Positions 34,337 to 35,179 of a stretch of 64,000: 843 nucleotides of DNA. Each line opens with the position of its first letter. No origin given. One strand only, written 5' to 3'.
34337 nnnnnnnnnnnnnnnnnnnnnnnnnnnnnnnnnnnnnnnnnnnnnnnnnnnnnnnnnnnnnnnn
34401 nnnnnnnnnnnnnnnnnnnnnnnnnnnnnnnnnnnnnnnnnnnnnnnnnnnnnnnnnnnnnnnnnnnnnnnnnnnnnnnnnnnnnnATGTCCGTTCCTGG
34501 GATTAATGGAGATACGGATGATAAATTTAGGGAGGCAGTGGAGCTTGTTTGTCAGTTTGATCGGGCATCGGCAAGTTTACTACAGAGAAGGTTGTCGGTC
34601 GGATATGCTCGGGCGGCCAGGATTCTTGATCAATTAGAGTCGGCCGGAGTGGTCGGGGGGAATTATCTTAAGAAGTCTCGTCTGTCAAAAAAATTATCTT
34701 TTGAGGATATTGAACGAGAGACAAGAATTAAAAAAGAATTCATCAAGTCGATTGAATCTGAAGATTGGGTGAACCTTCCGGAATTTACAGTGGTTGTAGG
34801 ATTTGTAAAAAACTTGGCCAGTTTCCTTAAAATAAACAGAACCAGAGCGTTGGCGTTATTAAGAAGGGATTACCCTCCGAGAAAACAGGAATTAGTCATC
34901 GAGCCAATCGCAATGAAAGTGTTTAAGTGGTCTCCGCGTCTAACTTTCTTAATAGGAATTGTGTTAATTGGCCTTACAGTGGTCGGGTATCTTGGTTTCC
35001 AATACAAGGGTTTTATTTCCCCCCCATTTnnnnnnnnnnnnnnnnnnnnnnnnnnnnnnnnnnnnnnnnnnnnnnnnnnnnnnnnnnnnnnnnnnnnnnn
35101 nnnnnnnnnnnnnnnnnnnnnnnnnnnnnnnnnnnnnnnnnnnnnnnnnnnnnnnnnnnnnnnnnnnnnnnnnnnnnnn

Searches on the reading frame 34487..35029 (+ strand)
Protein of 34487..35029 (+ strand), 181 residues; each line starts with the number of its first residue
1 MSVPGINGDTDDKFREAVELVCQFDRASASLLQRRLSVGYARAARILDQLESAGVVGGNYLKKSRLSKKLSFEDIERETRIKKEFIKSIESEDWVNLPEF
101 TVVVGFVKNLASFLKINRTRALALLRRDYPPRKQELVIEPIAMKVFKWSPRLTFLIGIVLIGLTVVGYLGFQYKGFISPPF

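Call 38: search_protein_representatives(protein=window:34487-35029:+)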
Query: 181 residues. Proteins with E-value up to 0.001 (for the whole library): 10492; up to 1e-10: 349; up to 1e-30: 10. The best 150 are listed.
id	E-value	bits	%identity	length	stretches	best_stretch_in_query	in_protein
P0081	8.6e-37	142.8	55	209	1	58-180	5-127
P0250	4.2e-35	137.3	52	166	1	58-180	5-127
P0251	2.7e-33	131.4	51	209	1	58-180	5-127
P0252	4.8e-32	127.3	71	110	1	58-147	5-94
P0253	5.3e-32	127.2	55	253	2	3-64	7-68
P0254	8.9e-32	126.5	48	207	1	58-180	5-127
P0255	1.0e-31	126.3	50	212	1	58-180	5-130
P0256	1.6e-31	125.6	51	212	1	61-180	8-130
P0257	2.2e-31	125.2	51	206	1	58-180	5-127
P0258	7.4e-31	123.5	50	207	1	58-180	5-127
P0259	1.3e-29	119.5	45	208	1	58-180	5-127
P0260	4.0e-29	117.8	49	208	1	58-180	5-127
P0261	8.8e-29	116.7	49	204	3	8-60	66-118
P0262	8.9e-29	116.7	54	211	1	58-180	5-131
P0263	1.1e-28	116.3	48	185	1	58-180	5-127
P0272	6.5e-25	104.1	62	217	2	9-62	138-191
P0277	3.2e-22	95.4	45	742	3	13-59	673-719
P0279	1.1e-21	93.6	53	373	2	10-76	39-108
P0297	3.4e-19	85.5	47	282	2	14-57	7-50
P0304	6.7e-18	81.3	37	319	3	13-74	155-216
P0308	1.5e-17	80.2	42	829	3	11-57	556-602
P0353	5.0e-15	71.9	38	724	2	7-64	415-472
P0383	2.7e-14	69.6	36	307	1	58-181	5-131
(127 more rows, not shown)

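Call 39: search_protein_families(library=pfam, proteins=[P0253, P0261, P0272, P0277, P0279, P0308, P0304, P0297, P0353, P0383], max_evalue=0.001)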
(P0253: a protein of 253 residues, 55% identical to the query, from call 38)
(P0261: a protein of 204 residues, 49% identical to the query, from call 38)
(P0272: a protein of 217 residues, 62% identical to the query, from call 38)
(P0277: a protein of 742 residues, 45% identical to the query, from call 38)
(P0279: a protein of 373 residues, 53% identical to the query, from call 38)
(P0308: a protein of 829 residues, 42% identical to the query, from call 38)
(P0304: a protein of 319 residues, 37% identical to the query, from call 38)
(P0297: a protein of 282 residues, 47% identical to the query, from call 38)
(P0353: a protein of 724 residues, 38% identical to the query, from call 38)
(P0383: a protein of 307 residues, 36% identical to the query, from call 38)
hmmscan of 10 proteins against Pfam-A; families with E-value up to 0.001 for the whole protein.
P0253 (253 aa): 1 family
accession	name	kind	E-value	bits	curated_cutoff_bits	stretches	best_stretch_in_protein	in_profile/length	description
PF09397.16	FtsK_gamma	-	3.6e-51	171.2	30.6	2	13-73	2-62/63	Ftsk gamma domain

P0261 (204 aa): 5 families
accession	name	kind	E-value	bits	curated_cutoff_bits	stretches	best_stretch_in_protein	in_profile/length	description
PF09397.16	FtsK_gamma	-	4.1e-77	254.3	30.6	3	137-197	2-62/63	Ftsk gamma domain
PF01978.25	TrmB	-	2.4e-07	31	25.6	0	10-52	18-60/68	Sugar-specific transcriptional regulator TrmB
PF11372.14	DUF3173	-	3.3e-06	27.3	25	0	141-166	21-44/58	Domain of unknown function (DUF3173)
PF03297.21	Ribosomal_S25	-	6.5e-06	26.7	28.8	0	68-116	40-88/101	S25 ribosomal protein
PF04157.22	EAP30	-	0.00044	20.5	26.8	0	64-114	162-215/219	EAP30/Vps36 family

P0272 (217 aa): 1 family
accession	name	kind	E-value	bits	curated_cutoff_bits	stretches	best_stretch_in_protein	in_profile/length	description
PF09397.16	FtsK_gamma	-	5.7e-52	173.7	30.6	2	138-198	2-62/63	Ftsk gamma domain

P0277 (742 aa): 5 families
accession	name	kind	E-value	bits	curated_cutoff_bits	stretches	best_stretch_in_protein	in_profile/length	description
PF09397.16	FtsK_gamma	-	5.8e-60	199.3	30.6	3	485-545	3-63/63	Ftsk gamma domain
PF01580.24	FtsK_SpoIIIE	-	9.1e-55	185.9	24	1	178-369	2-220/221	FtsK/SpoIIIE family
PF17854.6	FtsK_alpha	-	1.6e-24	86.5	22.9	1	70-170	1-101/101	FtsK alpha domain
PF01935.23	DUF87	-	3.7e-06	27.6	23.2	1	201-255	6-61/220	Helicase HerA, central domain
PF12846.13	AAA_10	-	0.00031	20.3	27.5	0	213-257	20-60/362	AAA-like domain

P0279 (373 aa): 4 families
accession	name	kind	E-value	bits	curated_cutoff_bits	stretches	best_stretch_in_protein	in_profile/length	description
PF09397.16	FtsK_gamma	-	2.3e-51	171.8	30.6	2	40-98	4-62/63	Ftsk gamma domain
PF01978.25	TrmB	-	2.4e-07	31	25.6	0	154-195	17-58/68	Sugar-specific transcriptional regulator TrmB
PF13545.12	HTH_Crp_2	-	0.0007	19.9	27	0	155-208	18-67/70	Crp-like helix-turn-helix domain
PF01047.28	MarR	-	0.00078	19.7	24.6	0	55-85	17-47/59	MarR family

P0308 (829 aa): 5 families
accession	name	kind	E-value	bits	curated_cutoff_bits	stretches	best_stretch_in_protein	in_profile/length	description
PF09397.16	FtsK_gamma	-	4.5e-58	193.3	30.6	3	657-714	5-62/63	Ftsk gamma domain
PF01580.24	FtsK_SpoIIIE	-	6.9e-44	150.4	24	1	127-311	3-220/221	FtsK/SpoIIIE family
PF17854.6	FtsK_alpha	-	1.1e-06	29.2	22.9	1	19-117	1-100/101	FtsK alpha domain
PF01935.23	DUF87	-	2e-05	25.2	23.2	1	158-280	17-103/220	Helicase HerA, central domain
PF10412.15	TrwB_AAD_bind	-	2.3e-05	23.9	20.5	0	159-189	12-42/387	Type IV secretion-system coupling protein DNA-binding domain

P0304 (319 aa): 2 families
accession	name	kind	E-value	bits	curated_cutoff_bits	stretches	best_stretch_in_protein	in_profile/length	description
PF09397.16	FtsK_gamma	-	6.3e-47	157.6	30.6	3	156-212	7-62/63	Ftsk gamma domain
PF12802.13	MarR_2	-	1e-08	35.6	27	0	26-67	17-60/61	MarR family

P0297 (282 aa): 2 families
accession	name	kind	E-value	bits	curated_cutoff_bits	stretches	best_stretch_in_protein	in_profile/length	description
PF09397.16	FtsK_gamma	-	3e-44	149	30.6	2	2-62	2-62/63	Ftsk gamma domain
PF17854.6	FtsK_alpha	-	3.7e-13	50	22.9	1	151-246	7-101/101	FtsK alpha domain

P0353 (724 aa): 7 families
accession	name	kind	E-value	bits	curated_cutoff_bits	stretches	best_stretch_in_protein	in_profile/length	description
PF01580.24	FtsK_SpoIIIE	-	2.3e-55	187.9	24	1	136-312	15-220/221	FtsK/SpoIIIE family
PF09397.16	FtsK_gamma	-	1.5e-27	95.5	30.6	1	417-478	2-63/63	Ftsk gamma domain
PF17854.6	FtsK_alpha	-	1.9e-27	95.8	22.9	1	18-117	2-101/101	FtsK alpha domain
PF13413.12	HTH_25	-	1.2e-23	83.1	24.6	1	530-590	1-61/62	Helix-turn-helix domain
PF20703.3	nSTAND1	-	0.00016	21.8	27.1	1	150-307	24-158/379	Novel STAND NTPase 1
PF01935.23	DUF87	-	0.00017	22.2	23.2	1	152-200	14-61/220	Helicase HerA, central domain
PF12846.13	AAA_10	-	0.00058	19.5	27.5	0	158-212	20-70/362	AAA-like domain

P0383 (307 aa): 4 families
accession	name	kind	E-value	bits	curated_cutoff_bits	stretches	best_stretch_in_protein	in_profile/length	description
PF13413.12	HTH_25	-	2.4e-19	69.3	24.6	1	8-68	2-62/62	Helix-turn-helix domain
PF09136.16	Glucodextran_B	-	9.5e-10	38.7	27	1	130-209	1-82/83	Glucodextranase, domain B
PF12844.13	HTH_19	-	2.3e-06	27.9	30.2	1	5-72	1-62/64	Helix-turn-helix domain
PF13464.11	RodZ_C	-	3.3e-05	24.2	23.9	0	255-290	21-56/72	RodZ C-terminal domain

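Call 42: find_encoding_contigs(protein=P0353, flank=5000, max_places=5)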
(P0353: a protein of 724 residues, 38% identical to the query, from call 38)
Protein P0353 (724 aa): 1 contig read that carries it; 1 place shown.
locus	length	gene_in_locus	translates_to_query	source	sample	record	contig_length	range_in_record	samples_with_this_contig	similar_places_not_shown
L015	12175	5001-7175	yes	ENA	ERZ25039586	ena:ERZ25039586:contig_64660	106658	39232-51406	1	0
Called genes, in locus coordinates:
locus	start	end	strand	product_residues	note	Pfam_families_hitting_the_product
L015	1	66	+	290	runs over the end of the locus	PF00701:DHDPS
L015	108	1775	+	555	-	PF00753:Lactamase_B, PF23023:Anti-Pycsar_Apyc1 (faint), PF12706:Lactamase_B_2 (weak), PF22505:RNase_J_b_CASP, PF07521:RMMBL (weak), PF17770:RNase_J_C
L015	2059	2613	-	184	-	PF02518:HATPase_c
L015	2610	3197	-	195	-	PF00672:HAMP, PF00512:HisKA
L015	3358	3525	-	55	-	-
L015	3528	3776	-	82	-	PF00486:Trans_reg_C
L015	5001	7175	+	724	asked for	PF17854:FtsK_alpha, PF01580:FtsK_SpoIIIE, PF09397:FtsK_gamma, PF13413:HTH_25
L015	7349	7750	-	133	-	-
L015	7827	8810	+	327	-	-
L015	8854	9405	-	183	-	-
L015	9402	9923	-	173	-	-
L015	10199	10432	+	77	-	PF21096:RecA_C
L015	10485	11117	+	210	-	-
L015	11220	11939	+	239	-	PF00919:UPF0004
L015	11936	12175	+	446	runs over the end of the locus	PF04055:Radical_SAM, PF01715:IPPT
